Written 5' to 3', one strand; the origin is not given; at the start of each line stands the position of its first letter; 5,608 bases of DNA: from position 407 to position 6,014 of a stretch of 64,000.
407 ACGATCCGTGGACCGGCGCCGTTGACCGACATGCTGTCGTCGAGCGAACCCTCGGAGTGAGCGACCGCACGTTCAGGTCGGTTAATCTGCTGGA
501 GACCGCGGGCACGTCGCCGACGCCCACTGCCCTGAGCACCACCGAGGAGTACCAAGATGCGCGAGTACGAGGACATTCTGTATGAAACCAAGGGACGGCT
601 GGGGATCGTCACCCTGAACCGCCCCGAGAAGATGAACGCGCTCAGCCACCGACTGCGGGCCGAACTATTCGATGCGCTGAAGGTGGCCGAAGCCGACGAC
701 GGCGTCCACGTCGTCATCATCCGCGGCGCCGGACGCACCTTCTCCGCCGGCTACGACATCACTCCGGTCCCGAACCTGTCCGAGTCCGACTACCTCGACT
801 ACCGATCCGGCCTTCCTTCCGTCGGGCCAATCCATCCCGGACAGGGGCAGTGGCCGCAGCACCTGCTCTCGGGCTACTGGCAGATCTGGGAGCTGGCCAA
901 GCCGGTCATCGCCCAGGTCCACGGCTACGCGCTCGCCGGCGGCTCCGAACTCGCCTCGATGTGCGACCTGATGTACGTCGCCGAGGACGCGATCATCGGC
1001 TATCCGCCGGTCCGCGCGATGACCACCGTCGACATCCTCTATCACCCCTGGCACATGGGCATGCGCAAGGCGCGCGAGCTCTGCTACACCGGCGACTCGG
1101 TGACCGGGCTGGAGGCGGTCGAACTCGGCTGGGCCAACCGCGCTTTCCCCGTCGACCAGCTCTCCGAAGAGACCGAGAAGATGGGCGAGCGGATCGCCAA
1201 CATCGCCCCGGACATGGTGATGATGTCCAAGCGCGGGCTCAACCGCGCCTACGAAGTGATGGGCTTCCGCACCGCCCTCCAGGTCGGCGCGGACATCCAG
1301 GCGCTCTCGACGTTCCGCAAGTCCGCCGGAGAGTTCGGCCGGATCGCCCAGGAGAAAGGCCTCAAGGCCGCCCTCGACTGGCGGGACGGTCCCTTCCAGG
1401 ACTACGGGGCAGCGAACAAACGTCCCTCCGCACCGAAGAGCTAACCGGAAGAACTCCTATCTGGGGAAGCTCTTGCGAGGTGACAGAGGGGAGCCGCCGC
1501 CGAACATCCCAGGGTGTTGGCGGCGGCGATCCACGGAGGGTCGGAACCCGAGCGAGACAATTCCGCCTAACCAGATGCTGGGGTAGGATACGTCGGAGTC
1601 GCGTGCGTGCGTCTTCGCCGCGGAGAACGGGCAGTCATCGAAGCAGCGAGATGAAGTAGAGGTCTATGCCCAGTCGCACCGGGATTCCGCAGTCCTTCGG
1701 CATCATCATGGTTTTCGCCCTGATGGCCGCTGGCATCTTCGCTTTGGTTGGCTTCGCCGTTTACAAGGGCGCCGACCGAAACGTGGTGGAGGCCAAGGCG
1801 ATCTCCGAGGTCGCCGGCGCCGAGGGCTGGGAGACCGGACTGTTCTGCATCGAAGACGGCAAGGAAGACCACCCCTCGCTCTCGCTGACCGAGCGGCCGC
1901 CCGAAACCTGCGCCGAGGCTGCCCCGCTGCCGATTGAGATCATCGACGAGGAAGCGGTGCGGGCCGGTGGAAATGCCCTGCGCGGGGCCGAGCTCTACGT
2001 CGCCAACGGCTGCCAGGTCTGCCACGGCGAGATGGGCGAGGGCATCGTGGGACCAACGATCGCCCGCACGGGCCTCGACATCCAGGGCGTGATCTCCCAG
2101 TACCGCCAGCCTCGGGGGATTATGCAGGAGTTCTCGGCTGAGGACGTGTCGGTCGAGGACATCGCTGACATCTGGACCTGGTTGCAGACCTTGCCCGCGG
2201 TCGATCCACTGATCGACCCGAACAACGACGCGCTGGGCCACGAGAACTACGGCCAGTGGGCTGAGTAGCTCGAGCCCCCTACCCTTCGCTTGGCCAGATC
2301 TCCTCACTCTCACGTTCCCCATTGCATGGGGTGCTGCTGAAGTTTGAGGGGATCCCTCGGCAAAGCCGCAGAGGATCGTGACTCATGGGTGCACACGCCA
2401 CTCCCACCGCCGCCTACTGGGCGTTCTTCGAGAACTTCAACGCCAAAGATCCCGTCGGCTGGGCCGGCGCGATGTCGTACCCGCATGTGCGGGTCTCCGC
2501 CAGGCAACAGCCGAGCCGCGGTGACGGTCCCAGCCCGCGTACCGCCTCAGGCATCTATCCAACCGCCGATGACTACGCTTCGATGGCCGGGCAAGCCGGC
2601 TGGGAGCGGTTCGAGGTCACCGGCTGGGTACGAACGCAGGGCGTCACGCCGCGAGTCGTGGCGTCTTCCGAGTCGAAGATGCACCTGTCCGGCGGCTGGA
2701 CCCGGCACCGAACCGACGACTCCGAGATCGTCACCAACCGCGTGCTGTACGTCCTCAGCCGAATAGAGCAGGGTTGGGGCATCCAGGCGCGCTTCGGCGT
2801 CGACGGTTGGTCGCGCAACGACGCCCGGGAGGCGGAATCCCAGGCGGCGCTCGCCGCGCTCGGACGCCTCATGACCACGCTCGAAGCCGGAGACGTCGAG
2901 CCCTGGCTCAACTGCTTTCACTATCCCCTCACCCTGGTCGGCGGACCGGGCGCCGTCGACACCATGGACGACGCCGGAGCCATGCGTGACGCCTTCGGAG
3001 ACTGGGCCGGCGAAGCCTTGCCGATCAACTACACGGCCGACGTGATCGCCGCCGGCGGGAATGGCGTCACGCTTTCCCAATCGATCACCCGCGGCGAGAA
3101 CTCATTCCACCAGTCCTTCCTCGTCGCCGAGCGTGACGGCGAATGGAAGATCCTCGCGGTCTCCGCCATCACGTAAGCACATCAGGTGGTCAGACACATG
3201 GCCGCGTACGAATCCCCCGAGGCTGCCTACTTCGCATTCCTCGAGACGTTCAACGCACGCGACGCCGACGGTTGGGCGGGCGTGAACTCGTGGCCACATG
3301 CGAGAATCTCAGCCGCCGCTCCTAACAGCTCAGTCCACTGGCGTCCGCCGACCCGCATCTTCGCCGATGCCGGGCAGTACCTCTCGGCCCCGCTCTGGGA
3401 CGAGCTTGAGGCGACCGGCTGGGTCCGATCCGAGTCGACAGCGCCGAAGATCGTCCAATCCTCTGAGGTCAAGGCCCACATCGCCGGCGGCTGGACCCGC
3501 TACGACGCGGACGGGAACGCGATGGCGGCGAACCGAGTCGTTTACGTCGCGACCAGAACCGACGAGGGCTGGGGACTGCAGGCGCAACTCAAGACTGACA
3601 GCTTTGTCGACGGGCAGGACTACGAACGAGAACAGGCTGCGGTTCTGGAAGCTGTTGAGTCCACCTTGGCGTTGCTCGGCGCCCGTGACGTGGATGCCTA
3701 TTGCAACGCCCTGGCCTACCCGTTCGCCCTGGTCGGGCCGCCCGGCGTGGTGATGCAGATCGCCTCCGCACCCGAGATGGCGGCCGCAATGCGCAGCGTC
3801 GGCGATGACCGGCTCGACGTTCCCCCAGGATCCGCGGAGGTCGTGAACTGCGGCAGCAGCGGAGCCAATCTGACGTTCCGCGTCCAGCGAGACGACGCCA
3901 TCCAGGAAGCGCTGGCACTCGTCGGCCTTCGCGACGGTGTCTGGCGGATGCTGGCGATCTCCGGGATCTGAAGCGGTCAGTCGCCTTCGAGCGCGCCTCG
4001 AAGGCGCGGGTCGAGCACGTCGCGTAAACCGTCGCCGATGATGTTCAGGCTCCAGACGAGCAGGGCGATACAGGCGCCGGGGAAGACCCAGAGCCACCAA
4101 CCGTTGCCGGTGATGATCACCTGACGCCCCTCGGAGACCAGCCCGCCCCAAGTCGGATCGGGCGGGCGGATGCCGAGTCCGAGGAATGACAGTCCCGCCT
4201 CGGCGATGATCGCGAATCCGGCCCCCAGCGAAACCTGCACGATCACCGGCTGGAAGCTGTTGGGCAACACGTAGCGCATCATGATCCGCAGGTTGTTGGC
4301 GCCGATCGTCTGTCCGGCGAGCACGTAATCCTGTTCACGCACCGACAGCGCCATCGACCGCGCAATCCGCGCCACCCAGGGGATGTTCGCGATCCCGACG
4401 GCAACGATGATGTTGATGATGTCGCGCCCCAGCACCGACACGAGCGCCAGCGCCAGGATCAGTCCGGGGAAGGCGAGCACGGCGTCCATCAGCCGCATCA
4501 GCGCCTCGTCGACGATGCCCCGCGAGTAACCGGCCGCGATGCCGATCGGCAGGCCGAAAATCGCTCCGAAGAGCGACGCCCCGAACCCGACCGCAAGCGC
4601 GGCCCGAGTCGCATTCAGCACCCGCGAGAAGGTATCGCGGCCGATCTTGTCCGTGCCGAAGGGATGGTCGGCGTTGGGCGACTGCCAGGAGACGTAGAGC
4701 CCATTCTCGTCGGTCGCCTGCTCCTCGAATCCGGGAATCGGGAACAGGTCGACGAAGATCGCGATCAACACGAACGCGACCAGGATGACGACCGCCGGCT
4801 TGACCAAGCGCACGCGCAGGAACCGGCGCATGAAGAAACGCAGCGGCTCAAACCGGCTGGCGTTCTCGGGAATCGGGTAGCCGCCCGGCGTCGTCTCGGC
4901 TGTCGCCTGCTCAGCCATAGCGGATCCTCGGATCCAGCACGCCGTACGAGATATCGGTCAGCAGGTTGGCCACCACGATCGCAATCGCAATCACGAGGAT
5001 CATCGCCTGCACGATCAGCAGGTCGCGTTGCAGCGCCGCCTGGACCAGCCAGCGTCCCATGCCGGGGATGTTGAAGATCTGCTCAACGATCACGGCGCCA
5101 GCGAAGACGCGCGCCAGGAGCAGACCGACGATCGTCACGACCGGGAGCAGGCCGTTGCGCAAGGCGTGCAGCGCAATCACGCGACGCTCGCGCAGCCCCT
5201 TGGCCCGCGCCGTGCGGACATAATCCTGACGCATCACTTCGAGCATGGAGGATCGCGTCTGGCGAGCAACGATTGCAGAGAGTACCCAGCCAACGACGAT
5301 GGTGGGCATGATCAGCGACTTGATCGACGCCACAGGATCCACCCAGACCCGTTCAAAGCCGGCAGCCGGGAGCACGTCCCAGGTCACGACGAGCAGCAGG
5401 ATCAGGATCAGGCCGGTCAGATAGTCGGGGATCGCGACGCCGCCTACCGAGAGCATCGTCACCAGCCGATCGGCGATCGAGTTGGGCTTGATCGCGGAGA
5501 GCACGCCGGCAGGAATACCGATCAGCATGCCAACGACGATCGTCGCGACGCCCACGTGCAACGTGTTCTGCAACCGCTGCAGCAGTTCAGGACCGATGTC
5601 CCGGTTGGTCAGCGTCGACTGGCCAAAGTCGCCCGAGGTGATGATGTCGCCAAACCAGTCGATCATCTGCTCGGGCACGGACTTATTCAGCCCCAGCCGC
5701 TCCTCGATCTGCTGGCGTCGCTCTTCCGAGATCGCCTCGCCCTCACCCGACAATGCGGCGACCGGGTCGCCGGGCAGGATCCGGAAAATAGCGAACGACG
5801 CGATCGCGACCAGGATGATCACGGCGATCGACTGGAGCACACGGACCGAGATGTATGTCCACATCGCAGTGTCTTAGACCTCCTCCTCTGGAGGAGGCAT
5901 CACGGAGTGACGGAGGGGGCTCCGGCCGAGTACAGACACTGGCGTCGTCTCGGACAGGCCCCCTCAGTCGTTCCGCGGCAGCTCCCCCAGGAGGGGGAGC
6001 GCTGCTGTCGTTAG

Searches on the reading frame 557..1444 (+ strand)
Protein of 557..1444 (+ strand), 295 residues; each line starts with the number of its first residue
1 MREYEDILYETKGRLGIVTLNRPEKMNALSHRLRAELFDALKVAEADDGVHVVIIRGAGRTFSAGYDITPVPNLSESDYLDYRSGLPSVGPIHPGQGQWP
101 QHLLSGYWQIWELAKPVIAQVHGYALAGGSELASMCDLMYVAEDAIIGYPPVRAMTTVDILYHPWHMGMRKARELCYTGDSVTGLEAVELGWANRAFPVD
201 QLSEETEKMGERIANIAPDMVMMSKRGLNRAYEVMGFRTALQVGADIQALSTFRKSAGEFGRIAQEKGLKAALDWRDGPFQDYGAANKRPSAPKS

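Call 49: find_encoding_contigs(protein=window:557-1444:+, flank=10000, max_places=1)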
Protein window:557-1444:+ (295 aa): 2 contigs read that carry it; 1 place shown.
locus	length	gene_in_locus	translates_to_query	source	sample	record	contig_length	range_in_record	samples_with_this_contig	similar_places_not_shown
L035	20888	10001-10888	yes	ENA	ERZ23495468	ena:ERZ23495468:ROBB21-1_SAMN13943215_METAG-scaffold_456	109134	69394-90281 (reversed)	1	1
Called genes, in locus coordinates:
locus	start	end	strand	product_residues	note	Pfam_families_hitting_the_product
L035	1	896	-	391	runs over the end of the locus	PF00441:Acyl-CoA_dh_1 (weak), PF08028:Acyl-CoA_dh_2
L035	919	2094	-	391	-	PF02770:Acyl-CoA_dh_M (weak), PF00441:Acyl-CoA_dh_1 (weak), PF08028:Acyl-CoA_dh_2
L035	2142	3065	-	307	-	PF08028:Acyl-CoA_dh_2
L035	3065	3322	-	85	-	-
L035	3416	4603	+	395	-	PF02771:Acyl-CoA_dh_N, PF02770:Acyl-CoA_dh_M, PF00441:Acyl-CoA_dh_1, PF08028:Acyl-CoA_dh_2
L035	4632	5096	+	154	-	PF19315:MC_hydratase, PF01575:MaoC_dehydratas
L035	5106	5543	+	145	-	PF20472:PDDEXK_11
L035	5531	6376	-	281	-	PF02086:MethyltransfD12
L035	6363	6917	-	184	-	PF04167:DUF402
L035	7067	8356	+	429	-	PF00709:Adenylsucc_synt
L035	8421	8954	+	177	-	PF05425:CopD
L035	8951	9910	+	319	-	PF00578:AhpC-TSA, PF08534:Redoxin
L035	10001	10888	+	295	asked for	PF00378:ECH_1, PF16113:ECH_2, PF00378:ECH_1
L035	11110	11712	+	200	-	PF00034:Cytochrom_C (faint), PF13442:Cytochrome_CBB3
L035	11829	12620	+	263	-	-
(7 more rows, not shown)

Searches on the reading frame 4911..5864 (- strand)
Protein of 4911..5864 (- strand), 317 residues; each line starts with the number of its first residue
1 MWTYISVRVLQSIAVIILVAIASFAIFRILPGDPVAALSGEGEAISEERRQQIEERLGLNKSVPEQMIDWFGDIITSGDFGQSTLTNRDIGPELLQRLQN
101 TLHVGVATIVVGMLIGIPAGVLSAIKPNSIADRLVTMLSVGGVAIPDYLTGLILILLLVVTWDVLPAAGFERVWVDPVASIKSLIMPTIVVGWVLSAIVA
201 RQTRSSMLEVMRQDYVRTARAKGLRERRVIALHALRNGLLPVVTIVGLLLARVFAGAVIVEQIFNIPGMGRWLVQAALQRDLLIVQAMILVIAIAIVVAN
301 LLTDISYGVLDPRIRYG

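Call 24: find_encoding_contigs(protein=window:4911-5864:-, flank=10000, max_places=1)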
Protein window:4911-5864:- (317 aa): 3 contigs read that carry it; 1 place shown.
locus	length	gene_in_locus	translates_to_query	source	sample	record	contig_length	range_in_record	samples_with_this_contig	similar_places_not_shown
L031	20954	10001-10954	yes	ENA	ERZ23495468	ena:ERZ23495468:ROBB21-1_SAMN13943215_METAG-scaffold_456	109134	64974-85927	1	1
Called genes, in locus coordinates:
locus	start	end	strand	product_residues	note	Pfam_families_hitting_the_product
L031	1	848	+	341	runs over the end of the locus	PF01118:Semialdhyde_dh, PF02774:Semialdhyde_dhC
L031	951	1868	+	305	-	PF00701:DHDPS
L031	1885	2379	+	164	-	-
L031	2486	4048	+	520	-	PF01039:Carboxyl_trans, PF03255:ACCA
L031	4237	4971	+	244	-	-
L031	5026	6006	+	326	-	PF14870:PSII_BNR (faint), PF02012:BNR (faint), PF15902:Sortilin-Vps10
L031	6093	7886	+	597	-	-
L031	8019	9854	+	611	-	PF00496:SBP_bac_5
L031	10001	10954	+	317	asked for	PF19300:BPD_transp_1_N, PF00528:BPD_transp_1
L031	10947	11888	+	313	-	PF00528:BPD_transp_1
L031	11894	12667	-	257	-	-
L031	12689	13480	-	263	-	-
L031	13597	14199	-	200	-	PF00034:Cytochrom_C (faint), PF13442:Cytochrome_CBB3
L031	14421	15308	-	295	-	PF00378:ECH_1, PF16113:ECH_2, PF00378:ECH_1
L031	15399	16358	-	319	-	PF00578:AhpC-TSA, PF08534:Redoxin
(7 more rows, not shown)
